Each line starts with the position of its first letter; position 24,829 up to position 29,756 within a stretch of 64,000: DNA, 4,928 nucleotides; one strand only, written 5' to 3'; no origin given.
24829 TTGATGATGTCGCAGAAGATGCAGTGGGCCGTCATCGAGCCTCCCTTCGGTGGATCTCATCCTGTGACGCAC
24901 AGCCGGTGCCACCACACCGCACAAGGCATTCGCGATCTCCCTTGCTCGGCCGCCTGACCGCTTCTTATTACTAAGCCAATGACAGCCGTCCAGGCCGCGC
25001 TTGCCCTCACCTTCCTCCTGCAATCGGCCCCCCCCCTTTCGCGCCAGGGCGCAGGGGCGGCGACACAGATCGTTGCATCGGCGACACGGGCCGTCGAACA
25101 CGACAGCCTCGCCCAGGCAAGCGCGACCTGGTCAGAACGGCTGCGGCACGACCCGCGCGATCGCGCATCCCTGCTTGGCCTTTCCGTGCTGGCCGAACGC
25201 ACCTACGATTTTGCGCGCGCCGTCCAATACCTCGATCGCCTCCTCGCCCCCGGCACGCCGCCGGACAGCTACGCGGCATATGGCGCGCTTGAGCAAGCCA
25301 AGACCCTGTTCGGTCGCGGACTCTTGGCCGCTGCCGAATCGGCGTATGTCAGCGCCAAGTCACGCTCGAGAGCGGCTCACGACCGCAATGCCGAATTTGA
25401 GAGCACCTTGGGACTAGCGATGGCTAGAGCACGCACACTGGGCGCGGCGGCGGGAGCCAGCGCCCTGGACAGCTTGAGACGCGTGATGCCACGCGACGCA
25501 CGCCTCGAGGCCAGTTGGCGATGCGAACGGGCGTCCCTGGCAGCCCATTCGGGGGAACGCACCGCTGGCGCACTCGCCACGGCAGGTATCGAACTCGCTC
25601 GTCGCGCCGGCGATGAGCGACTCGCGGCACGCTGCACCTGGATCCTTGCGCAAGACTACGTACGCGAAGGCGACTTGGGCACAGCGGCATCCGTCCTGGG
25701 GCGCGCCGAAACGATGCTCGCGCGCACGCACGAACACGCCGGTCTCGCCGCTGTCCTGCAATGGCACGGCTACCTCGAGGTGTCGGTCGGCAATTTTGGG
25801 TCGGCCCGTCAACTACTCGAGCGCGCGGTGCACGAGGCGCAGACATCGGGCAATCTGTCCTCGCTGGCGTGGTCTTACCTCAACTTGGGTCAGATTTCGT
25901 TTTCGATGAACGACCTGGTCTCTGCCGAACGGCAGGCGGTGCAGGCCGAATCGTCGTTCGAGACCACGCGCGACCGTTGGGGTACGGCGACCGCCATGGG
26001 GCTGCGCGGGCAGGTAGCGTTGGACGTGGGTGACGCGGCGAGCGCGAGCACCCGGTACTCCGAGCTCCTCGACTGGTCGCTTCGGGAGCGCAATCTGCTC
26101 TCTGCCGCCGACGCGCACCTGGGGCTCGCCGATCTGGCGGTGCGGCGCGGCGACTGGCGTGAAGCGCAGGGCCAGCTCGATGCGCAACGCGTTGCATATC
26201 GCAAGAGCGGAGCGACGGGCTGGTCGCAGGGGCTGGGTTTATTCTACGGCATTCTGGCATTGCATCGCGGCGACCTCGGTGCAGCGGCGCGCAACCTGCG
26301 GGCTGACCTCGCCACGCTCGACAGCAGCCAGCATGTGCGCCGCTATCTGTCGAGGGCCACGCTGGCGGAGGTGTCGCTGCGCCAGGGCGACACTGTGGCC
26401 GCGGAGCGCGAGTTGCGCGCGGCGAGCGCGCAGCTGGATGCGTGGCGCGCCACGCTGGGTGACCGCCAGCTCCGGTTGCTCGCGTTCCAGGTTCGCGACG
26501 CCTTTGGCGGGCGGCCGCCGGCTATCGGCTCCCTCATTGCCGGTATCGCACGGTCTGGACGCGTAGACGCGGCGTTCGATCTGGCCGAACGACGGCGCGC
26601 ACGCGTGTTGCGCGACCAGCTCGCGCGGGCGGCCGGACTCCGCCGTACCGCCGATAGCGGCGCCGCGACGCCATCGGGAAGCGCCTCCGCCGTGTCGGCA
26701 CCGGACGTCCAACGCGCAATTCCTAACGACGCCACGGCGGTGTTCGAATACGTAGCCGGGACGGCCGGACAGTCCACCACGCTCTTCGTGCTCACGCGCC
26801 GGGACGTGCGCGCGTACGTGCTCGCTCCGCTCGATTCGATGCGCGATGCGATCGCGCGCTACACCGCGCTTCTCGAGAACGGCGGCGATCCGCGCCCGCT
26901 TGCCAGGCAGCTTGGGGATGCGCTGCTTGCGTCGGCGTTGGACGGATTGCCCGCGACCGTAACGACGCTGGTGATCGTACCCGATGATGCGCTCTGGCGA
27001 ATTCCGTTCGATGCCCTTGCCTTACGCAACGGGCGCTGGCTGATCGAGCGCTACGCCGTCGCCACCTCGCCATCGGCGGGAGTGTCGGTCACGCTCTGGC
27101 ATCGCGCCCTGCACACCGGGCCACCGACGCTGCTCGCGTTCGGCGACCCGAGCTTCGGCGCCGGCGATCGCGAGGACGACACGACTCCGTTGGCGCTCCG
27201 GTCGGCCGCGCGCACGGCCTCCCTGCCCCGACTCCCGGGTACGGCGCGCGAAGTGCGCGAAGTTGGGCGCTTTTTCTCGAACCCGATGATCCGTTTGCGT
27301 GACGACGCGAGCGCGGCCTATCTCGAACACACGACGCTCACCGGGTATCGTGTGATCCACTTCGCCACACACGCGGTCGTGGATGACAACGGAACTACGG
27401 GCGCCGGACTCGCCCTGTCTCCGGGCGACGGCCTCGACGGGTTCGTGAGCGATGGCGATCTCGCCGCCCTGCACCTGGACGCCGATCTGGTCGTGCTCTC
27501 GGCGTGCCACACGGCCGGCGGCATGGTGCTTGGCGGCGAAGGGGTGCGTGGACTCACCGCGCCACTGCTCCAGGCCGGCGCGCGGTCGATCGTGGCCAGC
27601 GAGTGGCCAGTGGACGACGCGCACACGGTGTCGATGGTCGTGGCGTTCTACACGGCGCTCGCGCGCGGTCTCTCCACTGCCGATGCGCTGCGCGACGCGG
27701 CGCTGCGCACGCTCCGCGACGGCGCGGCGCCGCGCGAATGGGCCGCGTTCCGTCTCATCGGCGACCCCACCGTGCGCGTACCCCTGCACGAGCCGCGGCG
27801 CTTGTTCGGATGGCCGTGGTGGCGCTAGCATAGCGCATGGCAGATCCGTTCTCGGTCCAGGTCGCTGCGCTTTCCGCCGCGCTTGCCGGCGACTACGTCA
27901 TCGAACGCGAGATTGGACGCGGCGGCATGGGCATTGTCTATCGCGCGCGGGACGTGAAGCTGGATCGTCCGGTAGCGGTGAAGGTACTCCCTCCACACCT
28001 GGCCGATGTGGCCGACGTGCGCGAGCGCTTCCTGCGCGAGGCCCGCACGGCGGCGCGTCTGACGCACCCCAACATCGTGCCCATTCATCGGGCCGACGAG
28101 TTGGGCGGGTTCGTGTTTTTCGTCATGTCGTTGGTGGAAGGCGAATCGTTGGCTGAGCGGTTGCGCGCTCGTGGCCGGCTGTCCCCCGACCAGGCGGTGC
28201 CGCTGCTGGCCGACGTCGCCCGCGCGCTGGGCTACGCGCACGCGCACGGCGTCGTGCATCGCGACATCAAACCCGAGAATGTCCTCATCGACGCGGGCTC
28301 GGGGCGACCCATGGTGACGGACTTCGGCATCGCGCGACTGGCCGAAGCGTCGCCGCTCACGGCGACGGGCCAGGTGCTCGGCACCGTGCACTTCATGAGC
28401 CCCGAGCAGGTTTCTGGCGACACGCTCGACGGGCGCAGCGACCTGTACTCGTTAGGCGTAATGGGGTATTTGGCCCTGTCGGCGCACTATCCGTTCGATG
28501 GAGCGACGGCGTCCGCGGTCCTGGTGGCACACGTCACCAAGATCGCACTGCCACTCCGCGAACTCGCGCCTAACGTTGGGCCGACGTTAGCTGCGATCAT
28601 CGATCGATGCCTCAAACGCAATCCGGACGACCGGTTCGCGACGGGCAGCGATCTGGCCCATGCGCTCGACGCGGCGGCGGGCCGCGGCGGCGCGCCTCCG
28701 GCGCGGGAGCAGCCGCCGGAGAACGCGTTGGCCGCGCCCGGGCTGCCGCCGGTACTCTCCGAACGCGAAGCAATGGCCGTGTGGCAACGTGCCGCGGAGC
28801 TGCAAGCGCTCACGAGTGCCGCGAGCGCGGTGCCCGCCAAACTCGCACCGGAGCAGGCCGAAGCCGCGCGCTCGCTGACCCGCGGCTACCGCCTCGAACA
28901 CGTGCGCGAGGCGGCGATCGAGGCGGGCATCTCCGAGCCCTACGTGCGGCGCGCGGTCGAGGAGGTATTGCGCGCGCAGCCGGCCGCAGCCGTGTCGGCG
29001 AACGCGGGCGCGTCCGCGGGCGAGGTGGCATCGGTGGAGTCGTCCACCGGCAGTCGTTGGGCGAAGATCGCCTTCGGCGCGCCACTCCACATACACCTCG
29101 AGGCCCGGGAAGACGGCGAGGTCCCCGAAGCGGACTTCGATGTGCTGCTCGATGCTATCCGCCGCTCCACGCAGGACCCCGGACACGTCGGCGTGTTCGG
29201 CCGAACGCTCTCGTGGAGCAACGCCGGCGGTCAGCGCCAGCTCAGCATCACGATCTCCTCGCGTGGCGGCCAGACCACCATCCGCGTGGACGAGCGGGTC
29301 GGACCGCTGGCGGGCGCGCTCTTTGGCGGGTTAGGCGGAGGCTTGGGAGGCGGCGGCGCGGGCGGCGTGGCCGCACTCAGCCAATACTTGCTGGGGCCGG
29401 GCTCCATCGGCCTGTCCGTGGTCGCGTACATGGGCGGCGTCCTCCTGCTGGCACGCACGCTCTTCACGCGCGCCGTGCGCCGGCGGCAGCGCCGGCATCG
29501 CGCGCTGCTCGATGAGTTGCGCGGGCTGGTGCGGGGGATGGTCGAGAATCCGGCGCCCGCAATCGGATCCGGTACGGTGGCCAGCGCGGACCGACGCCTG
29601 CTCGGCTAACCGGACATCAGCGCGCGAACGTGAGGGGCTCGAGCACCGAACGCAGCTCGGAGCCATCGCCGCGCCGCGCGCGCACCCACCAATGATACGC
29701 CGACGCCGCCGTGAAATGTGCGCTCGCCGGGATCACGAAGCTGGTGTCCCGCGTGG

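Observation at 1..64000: Hyper-abundant heptamer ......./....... at about 1 per kb, in all usable reading frames, forcing rare codons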

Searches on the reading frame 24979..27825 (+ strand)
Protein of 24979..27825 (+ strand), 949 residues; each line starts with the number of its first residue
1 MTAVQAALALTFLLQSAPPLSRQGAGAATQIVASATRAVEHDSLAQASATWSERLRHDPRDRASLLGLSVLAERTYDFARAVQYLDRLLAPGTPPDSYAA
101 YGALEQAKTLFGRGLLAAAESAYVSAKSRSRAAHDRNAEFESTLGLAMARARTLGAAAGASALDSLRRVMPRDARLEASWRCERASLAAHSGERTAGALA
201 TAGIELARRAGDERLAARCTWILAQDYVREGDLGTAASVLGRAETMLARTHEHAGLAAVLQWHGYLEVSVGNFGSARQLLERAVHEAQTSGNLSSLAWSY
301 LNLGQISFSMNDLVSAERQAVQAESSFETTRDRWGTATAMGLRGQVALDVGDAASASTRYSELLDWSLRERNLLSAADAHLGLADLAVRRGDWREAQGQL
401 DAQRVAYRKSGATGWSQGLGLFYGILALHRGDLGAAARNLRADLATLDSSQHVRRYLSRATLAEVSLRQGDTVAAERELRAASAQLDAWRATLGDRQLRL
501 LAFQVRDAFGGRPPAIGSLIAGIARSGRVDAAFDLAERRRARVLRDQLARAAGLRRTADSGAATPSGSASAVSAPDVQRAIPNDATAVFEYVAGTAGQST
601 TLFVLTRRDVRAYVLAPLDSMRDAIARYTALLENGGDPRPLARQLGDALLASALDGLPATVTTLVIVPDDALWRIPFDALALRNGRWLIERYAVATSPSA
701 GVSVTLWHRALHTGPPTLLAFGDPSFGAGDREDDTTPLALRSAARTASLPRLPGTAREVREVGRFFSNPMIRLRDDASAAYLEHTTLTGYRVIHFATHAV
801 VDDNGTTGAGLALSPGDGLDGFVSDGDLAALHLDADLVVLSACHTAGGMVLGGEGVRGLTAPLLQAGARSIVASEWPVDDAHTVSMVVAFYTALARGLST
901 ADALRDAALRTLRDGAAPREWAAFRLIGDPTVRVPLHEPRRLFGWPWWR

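Call 13: search_protein_families(library=pfam, proteins=[window:24979-27825:+], max_evalue=0.00001)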
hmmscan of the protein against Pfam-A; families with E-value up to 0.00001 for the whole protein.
window:24979-27825:+ (949 aa): 2 families
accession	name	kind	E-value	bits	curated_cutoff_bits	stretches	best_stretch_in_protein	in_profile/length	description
PF12770.12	CHAT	-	2.6e-64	217.9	24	1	640-929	2-289/289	CHAT domain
PF17874.7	TPR_MalT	-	1.9e-07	31.1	45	1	257-493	40-280/336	MalT-like TPR region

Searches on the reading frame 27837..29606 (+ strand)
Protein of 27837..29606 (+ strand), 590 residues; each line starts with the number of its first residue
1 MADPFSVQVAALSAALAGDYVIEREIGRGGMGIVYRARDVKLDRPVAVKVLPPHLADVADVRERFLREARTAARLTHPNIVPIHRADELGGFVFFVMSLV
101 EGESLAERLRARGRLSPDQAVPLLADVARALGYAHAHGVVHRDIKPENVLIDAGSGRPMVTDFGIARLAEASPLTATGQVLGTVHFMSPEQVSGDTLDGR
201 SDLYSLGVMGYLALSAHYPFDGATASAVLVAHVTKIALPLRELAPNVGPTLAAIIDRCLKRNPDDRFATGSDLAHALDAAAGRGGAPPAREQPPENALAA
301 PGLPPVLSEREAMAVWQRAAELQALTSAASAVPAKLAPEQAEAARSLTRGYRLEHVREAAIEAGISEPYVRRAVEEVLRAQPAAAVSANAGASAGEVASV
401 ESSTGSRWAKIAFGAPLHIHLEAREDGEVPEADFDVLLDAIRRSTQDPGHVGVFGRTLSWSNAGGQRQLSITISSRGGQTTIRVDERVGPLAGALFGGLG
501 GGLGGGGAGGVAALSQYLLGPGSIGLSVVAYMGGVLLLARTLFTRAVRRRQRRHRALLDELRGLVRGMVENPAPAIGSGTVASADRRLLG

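Call 13: search_protein_families(library=pfam, proteins=[window:27837-29606:+], max_evalue=0.00001)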
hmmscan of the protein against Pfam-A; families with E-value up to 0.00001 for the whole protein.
window:27837-29606:+ (590 aa): 2 families
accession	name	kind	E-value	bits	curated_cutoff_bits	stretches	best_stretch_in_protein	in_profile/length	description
PF00069.31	Pkinase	-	2e-47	162.2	31.7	1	20-271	1-256/263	Protein kinase domain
PF07714.23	PK_Tyr_Ser-Thr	-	1.3e-30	107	23.1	1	22-267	3-249/258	Protein tyrosine and serine/threonine kinase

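Call 17: find_encoding_contigs(protein=window:27837-29606:+, flank=10000, max_places=6)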
Protein window:27837-29606:+ (590 aa): 2 contigs read that carry it; 2 places shown.
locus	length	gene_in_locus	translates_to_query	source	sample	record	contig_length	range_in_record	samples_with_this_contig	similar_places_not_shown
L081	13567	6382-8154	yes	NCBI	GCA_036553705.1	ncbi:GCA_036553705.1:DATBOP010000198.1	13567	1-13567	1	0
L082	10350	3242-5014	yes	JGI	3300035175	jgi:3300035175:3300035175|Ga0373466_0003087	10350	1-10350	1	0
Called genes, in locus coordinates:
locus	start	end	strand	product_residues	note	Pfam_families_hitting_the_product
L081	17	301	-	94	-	PF01844:HNH, PF14279:HNH_5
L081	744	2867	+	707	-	PF13185:GAF_2 (weak), PF00015:MCPsignal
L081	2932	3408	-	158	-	PF11969:DcpS_C, PF01230:HIT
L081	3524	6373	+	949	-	PF17874:TPR_MalT (weak), PF12770:CHAT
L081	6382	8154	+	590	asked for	PF00069:Pkinase, PF01636:APH (faint), PF07714:PK_Tyr_Ser-Thr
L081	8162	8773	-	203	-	-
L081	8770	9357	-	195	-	PF04542:Sigma70_r2 (faint), PF08281:Sigma70_r4_2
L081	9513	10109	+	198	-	PF13505:OMP_b-brl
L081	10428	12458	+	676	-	PF00676:E1_dh, PF02779:Transket_pyr, PF02780:Transketolase_C, PF17147:PFOR_II (faint)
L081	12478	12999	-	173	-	-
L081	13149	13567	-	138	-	PF01979:Amidohydro_1, PF07969:Amidohydro_3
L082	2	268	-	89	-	?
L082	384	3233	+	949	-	PF17874:TPR_MalT (weak), PF12770:CHAT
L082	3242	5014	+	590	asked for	PF00069:Pkinase, PF01636:APH (faint), PF07714:PK_Tyr_Ser-Thr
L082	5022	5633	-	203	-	-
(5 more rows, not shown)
